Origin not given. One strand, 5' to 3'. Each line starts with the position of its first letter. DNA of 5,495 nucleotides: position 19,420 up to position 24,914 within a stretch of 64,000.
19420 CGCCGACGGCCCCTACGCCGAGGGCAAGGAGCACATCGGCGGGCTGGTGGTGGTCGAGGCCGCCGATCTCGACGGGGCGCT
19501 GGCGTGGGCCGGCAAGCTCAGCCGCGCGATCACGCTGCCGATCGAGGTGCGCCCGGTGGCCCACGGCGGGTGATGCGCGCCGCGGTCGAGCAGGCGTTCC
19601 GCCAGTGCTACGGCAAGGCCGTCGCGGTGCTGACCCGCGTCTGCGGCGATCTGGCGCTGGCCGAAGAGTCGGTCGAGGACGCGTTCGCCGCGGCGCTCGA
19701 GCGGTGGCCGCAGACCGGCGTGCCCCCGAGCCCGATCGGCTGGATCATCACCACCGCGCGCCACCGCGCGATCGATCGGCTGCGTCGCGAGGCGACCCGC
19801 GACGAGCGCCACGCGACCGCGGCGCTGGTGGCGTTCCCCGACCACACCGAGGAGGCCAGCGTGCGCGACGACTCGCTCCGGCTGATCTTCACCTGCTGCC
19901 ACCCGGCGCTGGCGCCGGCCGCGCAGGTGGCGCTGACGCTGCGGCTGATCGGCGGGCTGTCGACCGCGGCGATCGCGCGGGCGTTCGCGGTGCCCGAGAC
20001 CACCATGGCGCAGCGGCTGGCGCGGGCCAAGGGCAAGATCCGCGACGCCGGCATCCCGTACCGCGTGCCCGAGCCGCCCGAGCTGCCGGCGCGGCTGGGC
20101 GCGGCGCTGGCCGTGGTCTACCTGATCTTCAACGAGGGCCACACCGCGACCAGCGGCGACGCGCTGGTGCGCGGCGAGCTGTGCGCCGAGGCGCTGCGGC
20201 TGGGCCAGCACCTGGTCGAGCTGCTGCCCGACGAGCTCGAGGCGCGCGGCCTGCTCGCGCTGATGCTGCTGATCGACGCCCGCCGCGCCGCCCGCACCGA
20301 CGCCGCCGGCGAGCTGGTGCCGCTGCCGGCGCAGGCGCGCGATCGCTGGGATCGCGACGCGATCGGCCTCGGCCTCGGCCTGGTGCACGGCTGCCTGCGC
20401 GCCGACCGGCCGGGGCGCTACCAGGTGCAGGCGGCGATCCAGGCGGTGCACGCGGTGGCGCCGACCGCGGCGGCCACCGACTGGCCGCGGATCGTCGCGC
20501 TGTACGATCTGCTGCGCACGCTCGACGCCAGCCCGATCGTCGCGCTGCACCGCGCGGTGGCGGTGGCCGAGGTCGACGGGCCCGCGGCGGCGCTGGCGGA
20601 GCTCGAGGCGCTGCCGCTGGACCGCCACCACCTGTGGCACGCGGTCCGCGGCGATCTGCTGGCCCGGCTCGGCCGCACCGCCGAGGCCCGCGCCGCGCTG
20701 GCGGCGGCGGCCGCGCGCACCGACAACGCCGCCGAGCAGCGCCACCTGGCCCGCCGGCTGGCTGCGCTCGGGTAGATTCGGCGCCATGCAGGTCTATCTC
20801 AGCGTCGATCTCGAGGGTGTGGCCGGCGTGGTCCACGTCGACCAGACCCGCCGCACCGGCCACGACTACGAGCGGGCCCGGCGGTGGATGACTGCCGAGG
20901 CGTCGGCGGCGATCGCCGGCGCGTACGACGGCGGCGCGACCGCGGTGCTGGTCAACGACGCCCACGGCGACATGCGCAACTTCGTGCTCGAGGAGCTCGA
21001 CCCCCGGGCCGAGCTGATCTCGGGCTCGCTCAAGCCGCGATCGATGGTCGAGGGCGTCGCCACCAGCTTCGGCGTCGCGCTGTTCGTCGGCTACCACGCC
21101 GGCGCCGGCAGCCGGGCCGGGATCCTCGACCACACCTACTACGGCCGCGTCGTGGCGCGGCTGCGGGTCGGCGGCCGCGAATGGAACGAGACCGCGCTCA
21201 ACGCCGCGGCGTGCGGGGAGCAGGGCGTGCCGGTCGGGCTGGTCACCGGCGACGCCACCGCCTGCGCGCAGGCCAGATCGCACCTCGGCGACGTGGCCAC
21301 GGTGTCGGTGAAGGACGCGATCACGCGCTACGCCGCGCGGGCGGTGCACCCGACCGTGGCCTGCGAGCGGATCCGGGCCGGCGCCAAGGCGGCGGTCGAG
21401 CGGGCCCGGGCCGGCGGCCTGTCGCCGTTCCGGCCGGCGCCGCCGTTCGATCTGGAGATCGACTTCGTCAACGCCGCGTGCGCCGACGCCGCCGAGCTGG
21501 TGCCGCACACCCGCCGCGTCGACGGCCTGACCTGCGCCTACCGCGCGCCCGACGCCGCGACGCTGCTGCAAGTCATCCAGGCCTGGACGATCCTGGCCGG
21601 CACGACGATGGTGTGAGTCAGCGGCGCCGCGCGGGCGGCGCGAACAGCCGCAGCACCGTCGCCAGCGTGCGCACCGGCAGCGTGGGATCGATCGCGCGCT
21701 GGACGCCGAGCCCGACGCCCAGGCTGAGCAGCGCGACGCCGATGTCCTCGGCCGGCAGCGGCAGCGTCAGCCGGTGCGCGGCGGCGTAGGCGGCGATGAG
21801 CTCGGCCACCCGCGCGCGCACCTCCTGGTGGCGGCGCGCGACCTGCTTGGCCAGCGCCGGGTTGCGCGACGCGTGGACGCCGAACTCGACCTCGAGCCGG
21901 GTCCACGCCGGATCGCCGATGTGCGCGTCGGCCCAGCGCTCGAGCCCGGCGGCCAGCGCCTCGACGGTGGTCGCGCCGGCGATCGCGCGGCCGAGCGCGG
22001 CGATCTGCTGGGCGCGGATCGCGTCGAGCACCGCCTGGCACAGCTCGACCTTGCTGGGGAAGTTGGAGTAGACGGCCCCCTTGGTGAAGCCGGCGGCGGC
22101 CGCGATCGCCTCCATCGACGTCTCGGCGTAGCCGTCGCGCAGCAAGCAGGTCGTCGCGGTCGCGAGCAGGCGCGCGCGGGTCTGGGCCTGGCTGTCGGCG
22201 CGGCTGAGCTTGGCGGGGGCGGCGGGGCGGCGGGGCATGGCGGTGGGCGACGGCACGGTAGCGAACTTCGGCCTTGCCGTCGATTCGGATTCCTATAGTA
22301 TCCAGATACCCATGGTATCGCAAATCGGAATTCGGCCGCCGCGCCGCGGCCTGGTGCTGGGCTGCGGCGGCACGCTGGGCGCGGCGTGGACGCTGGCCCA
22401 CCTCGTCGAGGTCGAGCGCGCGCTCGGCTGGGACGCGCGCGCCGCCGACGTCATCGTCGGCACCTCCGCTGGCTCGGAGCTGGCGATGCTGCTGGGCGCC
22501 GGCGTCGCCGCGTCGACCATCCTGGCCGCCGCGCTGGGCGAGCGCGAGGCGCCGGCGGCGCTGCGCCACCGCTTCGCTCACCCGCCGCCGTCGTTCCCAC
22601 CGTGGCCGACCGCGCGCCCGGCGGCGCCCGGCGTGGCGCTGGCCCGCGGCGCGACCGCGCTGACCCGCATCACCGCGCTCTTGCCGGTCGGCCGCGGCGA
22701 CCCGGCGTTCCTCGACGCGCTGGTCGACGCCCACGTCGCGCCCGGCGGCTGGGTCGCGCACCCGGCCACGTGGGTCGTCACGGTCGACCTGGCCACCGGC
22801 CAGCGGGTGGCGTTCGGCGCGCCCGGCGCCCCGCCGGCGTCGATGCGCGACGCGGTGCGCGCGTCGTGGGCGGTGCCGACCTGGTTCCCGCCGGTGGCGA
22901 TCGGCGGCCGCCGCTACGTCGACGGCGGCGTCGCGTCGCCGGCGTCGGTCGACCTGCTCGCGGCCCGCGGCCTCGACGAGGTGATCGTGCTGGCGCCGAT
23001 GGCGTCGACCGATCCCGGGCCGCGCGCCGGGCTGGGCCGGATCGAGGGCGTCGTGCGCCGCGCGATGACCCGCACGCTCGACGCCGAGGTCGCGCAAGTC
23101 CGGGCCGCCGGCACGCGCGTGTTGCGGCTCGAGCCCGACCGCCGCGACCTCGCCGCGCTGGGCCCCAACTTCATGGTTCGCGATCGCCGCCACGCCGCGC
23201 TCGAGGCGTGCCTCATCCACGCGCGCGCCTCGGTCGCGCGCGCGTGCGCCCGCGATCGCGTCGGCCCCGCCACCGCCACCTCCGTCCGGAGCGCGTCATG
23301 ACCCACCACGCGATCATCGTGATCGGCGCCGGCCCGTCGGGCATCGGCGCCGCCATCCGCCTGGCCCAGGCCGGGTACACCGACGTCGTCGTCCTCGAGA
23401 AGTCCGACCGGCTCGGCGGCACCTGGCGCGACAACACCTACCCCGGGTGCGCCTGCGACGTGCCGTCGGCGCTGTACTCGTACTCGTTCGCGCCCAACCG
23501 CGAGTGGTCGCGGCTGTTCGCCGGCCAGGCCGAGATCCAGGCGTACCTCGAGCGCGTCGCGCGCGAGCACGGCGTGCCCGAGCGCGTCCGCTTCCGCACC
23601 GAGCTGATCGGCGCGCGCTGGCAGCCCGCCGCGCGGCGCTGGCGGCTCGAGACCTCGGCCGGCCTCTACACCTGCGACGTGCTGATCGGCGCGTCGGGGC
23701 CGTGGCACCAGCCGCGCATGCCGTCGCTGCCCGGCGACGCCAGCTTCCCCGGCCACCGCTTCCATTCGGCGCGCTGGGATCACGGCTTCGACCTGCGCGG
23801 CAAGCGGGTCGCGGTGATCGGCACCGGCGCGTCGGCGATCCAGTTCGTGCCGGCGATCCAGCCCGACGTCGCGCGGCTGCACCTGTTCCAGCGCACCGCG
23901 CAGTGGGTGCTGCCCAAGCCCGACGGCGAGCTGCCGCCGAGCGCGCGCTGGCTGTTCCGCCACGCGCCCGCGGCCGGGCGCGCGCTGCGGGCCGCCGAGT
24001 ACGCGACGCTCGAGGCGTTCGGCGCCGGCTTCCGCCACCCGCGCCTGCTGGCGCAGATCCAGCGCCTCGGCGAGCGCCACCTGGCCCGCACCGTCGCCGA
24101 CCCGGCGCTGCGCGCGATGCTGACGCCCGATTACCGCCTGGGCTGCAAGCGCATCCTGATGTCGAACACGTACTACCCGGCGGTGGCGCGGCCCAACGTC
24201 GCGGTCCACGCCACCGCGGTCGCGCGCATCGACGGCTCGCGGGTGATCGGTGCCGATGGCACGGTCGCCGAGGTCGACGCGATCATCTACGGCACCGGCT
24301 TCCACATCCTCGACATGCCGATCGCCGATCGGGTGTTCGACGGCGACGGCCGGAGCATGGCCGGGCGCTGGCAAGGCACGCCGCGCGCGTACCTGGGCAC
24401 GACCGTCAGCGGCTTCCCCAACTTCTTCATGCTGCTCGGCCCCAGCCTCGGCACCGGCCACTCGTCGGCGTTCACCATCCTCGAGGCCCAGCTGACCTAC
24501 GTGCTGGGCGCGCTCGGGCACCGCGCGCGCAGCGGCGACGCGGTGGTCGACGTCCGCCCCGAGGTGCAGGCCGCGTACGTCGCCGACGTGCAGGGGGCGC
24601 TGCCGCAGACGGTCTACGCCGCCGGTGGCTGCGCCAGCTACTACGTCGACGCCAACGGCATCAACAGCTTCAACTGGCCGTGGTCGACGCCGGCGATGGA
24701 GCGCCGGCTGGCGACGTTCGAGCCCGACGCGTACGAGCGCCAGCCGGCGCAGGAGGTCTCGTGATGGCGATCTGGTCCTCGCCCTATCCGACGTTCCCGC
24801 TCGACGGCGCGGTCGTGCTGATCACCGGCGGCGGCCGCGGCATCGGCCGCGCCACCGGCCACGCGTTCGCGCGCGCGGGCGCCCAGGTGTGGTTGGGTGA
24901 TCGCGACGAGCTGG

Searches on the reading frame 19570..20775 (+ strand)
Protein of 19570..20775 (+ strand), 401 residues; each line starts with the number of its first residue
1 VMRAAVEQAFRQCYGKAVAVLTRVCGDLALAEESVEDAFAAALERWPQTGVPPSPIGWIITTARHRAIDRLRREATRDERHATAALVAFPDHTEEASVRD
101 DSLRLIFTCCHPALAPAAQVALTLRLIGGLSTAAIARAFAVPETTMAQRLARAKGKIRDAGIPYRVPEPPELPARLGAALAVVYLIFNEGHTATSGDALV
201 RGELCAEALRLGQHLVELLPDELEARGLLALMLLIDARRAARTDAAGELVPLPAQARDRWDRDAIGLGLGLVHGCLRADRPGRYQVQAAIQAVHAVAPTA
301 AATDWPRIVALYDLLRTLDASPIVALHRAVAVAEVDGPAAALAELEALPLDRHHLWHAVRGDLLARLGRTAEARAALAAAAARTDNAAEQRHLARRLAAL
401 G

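Call 89: search_protein_families(library=pfam, proteins=[window:19570-20775:+], max_evalue=0.0001)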
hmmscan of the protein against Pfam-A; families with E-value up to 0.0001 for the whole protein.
window:19570-20775:+ (401 aa): 3 families
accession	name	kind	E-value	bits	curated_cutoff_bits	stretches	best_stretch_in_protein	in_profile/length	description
PF20239.3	DUF6596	-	6e-32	110.4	27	1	175-273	1-99/102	Family of unknown function (DUF6596)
PF04542.20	Sigma70_r2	-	9.4e-10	38.6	24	1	10-75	2-69/71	Sigma-70 region 2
PF08281.18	Sigma70_r4_2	-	3.9e-09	36.5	25.7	1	106-156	3-53/54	Sigma-70, region 4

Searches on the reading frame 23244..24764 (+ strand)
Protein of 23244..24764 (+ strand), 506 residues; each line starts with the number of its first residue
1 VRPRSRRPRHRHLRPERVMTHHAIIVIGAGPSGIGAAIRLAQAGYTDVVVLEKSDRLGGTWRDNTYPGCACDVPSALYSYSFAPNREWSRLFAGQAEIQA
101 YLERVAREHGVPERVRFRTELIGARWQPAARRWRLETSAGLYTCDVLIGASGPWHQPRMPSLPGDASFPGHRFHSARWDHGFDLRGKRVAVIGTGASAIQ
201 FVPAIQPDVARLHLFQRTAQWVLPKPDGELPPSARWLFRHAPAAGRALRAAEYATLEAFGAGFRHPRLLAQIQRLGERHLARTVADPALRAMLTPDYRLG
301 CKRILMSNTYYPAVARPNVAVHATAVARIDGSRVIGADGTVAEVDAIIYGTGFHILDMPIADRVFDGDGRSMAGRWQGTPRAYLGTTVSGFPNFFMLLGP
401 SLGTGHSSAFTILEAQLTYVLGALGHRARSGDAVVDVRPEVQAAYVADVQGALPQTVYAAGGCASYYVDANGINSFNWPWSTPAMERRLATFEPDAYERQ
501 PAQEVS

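Call 89: search_protein_families(library=pfam, proteins=[window:23244-24764:+], max_evalue=0.0001)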
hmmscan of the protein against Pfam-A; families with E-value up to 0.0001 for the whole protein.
window:23244-24764:+ (506 aa): 10 families
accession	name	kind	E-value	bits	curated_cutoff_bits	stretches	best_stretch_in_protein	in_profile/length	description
PF13738.12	Pyr_redox_3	-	1.2e-17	64.6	30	1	25-223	1-201/305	Pyridine nucleotide-disulphide oxidoreductase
PF13450.12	NAD_binding_8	-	3e-13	50.3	21.9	1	26-93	1-66/68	NAD(P)-binding Rossmann-like domain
PF00743.25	FMO-like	-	1.4e-11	44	22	1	24-224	4-221/532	Flavin-binding monooxygenase-like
PF07992.20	Pyr_redox_2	-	4.2e-11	43.2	26.1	1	23-201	2-157/291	Pyridine nucleotide-disulphide oxidoreductase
PF01266.30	DAO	-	1.1e-08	35.5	27.9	1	24-67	2-48/353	FAD dependent oxidoreductase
PF12831.13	FAD_oxidored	-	4.3e-06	26.7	27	1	24-61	2-38/416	FAD dependent oxidoreductase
PF00890.30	FAD_binding_2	-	9.2e-06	25.5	20.4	1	24-60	2-37/414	FAD binding domain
PF01593.30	Amino_oxidase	-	2.3e-05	24.3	19.8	1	32-63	2-35/443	Flavin containing amine oxidoreductase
PF13454.12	NAD_binding_9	-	6.6e-05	23.4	21.8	0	26-79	2-59/155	FAD-NAD(P)-binding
PF13434.12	Lys_Orn_oxgnase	-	8.8e-05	22.2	21.3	0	95-205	94-207/339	L-lysine 6-monooxygenase/L-ornithine 5-monooxygenase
